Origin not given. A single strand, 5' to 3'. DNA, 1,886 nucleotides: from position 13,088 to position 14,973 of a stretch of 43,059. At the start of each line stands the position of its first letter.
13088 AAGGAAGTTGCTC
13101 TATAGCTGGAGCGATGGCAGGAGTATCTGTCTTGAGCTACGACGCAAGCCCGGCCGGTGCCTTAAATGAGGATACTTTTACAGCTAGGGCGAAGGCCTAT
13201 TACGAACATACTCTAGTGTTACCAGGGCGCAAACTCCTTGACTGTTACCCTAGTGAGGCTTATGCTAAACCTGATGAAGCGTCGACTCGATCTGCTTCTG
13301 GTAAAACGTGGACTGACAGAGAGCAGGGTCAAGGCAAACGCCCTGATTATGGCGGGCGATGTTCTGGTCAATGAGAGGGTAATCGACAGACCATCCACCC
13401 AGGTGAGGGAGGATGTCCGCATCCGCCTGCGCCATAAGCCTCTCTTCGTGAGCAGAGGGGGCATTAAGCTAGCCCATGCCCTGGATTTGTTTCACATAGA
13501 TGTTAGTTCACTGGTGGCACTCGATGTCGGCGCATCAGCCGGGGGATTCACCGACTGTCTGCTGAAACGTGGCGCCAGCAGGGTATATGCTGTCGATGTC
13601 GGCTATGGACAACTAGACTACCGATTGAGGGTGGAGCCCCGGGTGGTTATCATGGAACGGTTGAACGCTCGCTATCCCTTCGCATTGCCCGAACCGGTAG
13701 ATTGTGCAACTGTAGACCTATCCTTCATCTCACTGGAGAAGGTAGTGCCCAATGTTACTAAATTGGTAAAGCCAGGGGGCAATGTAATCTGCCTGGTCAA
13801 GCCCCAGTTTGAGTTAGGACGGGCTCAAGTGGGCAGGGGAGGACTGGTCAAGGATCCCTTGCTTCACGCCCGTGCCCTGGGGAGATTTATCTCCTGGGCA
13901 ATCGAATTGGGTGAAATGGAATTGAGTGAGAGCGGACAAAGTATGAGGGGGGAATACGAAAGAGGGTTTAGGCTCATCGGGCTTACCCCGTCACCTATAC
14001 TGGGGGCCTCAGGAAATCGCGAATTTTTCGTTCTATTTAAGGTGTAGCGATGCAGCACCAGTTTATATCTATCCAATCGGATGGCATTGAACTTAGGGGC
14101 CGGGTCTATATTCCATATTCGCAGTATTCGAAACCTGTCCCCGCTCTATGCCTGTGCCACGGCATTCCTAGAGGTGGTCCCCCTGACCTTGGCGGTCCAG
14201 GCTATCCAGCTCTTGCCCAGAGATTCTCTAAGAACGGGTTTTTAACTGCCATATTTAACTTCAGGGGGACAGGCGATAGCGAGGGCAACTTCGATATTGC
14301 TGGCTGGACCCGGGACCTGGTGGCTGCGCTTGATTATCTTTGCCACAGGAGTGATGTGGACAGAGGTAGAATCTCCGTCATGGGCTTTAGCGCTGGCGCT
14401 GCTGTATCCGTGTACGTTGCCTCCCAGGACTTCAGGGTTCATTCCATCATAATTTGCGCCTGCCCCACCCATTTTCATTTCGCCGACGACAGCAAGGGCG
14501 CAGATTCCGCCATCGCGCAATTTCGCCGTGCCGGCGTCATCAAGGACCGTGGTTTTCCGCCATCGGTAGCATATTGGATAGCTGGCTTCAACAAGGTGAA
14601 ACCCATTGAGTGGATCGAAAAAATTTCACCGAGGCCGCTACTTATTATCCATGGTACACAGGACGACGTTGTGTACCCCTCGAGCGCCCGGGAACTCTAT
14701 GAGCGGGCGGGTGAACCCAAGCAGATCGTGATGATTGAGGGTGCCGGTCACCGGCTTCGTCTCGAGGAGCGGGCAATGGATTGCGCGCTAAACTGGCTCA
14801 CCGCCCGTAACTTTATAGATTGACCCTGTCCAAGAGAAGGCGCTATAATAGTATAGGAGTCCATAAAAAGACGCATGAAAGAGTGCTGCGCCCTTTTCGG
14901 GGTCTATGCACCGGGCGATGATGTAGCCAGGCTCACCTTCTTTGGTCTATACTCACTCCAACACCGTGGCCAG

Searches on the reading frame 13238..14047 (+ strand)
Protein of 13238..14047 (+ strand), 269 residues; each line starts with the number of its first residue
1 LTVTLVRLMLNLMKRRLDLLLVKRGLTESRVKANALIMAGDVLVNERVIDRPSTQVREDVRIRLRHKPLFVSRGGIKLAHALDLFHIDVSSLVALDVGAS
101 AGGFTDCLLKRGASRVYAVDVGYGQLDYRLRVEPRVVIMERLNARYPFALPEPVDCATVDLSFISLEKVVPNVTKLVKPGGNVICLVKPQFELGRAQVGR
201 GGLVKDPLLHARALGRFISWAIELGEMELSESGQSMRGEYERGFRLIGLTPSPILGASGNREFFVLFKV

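Call 42: search_protein_families(library=pfam, proteins=[window:13238-14047:+])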
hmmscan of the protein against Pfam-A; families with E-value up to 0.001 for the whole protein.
window:13238-14047:+ (269 aa): 4 families
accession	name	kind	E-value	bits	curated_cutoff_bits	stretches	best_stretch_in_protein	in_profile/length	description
PF01728.25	FtsJ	-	3.5e-36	125.2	24.1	1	70-267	1-179/181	FtsJ-like methyltransferase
PF01479.30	S4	-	1.1e-09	38.3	22.8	1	15-61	1-47/48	S4 domain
PF13649.12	Methyltransf_25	-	0.00081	20.5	27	0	95-181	2-97/97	Methyltransferase domain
PF08241.18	Methyltransf_11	-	0.00085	20.4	21.2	0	95-185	1-95/95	Methyltransferase domain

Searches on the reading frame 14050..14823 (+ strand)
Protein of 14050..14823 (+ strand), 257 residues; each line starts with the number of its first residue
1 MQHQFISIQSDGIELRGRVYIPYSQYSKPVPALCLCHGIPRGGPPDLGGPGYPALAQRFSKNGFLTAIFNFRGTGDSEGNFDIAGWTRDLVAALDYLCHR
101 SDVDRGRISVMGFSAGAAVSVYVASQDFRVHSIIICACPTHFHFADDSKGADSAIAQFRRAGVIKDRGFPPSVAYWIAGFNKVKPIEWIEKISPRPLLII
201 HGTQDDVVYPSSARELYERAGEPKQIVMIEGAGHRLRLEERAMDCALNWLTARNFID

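Call 42: search_protein_families(library=pfam, proteins=[window:14050-14823:+])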
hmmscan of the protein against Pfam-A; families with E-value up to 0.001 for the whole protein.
window:14050-14823:+ (257 aa): 10 families
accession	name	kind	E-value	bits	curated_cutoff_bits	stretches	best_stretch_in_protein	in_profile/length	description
PF12146.15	Hydrolase_4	-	2.5e-15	56.9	27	2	196-239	193-237/239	Serine aminopeptidase, S33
PF02129.25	Peptidase_S15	-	1.1e-14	55.2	23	1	11-140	1-129/262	X-Pro dipeptidyl-peptidase (S15 family)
PF00326.27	Peptidase_S9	-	2.7e-13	50.3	22.6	1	57-239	8-192/213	Prolyl oligopeptidase family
PF00561.26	Abhydrolase_1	-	4.5e-12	46.6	25.8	1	31-146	1-111/245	alpha/beta hydrolase fold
PF20434.5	BD-FAE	-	2.4e-10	40.7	26.8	2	180-218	176-213/215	BD-FAE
PF12697.13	Abhydrolase_6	-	2.1e-09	38.8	26.3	1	35-241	3-210/217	Alpha/beta hydrolase family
PF01738.24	DLH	-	4.1e-06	27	21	0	87-131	78-122/217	Dienelactone hydrolase family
PF03959.19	FSH1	-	3.3e-05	24.1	21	1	108-231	103-196/211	Serine hydrolase (FSH1)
PF05448.18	AXE1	-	0.00066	19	21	0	88-133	158-203/321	Acetyl xylan esterase (AXE1)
PF02230.22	Abhydrolase_2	-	0.0009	19.6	23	0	92-139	92-139/217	Phospholipase/Carboxylesterase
